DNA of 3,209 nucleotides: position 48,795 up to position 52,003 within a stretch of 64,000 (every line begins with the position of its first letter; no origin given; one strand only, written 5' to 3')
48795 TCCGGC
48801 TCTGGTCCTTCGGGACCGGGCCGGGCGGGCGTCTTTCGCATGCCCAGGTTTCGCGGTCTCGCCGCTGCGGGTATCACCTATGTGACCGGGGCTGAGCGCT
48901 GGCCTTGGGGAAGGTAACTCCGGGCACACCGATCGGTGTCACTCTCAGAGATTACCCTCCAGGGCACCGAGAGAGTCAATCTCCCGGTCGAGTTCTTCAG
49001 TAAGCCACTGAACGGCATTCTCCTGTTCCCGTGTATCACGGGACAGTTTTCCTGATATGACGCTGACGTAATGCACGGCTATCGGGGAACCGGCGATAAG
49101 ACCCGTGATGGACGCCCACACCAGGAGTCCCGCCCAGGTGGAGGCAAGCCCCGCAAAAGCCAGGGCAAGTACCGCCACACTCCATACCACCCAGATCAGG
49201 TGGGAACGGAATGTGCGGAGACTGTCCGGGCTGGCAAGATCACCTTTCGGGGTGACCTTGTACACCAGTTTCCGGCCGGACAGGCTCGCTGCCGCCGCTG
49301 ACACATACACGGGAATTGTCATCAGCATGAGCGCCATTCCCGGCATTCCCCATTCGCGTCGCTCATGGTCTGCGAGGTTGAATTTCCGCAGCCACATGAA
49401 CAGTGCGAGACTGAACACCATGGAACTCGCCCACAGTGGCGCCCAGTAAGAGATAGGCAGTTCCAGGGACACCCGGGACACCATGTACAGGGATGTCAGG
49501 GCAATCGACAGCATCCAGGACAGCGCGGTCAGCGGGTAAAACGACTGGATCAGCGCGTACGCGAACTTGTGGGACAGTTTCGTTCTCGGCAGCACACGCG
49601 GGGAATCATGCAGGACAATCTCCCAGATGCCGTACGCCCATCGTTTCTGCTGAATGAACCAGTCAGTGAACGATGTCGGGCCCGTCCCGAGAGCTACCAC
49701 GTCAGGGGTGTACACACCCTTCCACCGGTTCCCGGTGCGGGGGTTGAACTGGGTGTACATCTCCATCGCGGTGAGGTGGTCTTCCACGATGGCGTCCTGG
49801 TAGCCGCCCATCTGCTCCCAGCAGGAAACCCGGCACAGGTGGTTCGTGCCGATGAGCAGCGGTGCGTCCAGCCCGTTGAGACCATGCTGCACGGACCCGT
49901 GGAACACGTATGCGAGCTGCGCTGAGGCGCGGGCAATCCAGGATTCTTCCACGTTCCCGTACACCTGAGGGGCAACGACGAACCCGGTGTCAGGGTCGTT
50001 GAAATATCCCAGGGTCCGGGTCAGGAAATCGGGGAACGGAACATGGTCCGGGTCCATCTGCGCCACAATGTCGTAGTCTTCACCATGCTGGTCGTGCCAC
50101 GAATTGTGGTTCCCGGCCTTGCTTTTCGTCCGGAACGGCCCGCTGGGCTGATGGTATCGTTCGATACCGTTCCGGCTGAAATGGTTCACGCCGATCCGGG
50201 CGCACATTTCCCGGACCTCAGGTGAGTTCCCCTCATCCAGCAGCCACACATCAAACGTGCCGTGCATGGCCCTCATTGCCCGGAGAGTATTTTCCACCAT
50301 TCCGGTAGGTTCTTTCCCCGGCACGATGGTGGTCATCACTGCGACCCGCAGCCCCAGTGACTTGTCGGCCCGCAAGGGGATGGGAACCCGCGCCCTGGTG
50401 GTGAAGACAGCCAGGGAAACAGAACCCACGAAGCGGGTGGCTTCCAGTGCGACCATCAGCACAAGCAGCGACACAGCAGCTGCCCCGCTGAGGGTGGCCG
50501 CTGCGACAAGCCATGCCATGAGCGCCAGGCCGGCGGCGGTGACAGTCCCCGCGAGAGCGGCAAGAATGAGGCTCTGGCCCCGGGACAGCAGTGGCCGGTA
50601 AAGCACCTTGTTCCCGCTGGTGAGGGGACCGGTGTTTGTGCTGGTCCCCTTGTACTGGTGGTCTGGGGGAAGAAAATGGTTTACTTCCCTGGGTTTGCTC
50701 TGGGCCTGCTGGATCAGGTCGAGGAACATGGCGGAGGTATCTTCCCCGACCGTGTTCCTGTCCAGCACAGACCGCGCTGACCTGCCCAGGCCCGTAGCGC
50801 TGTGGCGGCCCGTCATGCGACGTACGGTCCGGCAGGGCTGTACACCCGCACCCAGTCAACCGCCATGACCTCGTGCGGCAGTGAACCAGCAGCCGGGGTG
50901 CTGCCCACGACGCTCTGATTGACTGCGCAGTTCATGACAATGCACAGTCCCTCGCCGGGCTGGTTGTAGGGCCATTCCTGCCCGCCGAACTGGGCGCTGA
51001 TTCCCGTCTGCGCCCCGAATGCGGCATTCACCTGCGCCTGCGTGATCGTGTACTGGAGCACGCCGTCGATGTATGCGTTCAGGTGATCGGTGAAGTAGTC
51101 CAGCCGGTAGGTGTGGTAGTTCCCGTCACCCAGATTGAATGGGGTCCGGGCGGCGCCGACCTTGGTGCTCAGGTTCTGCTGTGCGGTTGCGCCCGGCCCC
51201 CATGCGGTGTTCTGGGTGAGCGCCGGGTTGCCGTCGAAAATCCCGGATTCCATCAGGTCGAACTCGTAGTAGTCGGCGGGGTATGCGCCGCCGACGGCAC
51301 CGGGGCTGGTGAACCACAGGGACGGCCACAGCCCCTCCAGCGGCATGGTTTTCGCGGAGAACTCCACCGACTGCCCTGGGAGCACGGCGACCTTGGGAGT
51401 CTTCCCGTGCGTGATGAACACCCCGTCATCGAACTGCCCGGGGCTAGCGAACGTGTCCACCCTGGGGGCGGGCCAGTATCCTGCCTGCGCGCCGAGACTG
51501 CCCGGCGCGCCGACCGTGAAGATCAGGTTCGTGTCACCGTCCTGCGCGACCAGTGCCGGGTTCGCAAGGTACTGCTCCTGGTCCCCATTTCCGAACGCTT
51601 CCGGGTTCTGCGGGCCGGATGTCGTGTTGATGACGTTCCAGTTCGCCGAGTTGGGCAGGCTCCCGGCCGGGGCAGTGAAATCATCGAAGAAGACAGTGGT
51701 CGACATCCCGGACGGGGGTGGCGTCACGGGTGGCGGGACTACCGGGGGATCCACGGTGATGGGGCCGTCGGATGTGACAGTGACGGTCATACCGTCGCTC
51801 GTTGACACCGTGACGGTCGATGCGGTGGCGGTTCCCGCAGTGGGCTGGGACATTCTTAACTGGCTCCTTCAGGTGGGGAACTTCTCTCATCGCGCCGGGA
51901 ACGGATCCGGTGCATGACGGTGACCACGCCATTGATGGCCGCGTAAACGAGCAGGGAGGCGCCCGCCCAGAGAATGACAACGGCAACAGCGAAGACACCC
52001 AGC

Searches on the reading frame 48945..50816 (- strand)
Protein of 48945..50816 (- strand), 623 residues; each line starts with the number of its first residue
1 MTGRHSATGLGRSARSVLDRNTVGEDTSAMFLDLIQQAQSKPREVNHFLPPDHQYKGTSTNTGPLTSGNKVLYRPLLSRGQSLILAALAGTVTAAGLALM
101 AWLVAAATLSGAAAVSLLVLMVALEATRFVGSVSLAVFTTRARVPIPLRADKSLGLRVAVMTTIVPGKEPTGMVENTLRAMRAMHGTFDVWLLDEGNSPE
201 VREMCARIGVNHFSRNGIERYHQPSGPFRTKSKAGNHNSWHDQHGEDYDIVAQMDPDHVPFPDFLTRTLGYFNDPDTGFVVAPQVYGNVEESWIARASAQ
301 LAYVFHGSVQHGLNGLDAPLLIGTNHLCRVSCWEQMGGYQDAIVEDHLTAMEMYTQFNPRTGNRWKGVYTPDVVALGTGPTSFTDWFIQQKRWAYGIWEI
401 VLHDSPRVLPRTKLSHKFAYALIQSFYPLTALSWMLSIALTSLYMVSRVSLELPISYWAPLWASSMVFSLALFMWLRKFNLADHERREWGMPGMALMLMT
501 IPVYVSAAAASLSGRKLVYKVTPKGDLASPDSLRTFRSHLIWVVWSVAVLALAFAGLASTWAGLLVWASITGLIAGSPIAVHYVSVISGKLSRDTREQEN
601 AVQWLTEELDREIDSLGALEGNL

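Call 16: search_protein_families(library=pfam, proteins=[window:48945-50816:-], max_evalue=0.01)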
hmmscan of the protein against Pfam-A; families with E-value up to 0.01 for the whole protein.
window:48945-50816:- (623 aa): 4 families
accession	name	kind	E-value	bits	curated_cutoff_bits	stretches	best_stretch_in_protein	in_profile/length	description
PF13632.12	Glyco_trans_2_3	-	6.7e-10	39.6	27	1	250-470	1-172/198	Glycosyl transferase family group 2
PF13641.12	Glyco_tranf_2_3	-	7.4e-10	39.7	27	1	163-396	5-230/230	Glycosyltransferase like family 2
PF03552.20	Cellulose_synt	-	0.00035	19.7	24.7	1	336-472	415-549/722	Cellulose synthase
PF00535.33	Glycos_transf_2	-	0.00036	20.9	23.3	1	247-329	80-160/168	Glycosyl transferase family 2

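Call 17: search_protein_families(library=phrogs, proteins=[window:48945-50816:-], max_evalue=0.001)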
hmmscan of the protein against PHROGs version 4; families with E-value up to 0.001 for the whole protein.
window:48945-50816:- (623 aa): 2 families
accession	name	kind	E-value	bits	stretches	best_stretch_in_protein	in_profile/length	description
phrog_30838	-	unknown function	1.7e-11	44.4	1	141-420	119-385/449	-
phrog_22641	-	unknown function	6.8e-10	39.1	1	168-421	9-251/566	-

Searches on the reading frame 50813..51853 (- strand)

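Call 16: search_protein_families(library=pfam, proteins=[window:50813-51853:-], max_evalue=0.01)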
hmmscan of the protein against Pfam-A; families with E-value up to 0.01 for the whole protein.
window:50813-51853:- (346 aa): 2 families
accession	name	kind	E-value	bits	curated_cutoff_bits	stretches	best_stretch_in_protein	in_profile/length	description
PF03935.22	SKN1_KRE6_Sbg1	-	9.5e-06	24.7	30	1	220-341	339-452/501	Beta-glucan synthesis-associated protein SKN1/KRE6/Sbg1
PF00722.28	Glyco_hydro_16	-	0.00018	21.4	22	1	163-287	45-152/175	Glycosyl hydrolases family 16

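Call 17: search_protein_families(library=phrogs, proteins=[window:50813-51853:-], max_evalue=0.001)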
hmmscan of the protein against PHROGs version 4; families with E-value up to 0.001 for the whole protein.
window:50813-51853:- (346 aa): 1 family
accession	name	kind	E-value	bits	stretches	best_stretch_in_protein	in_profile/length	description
phrog_17064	-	unknown function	0.00063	19.8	1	163-341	262-412/413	-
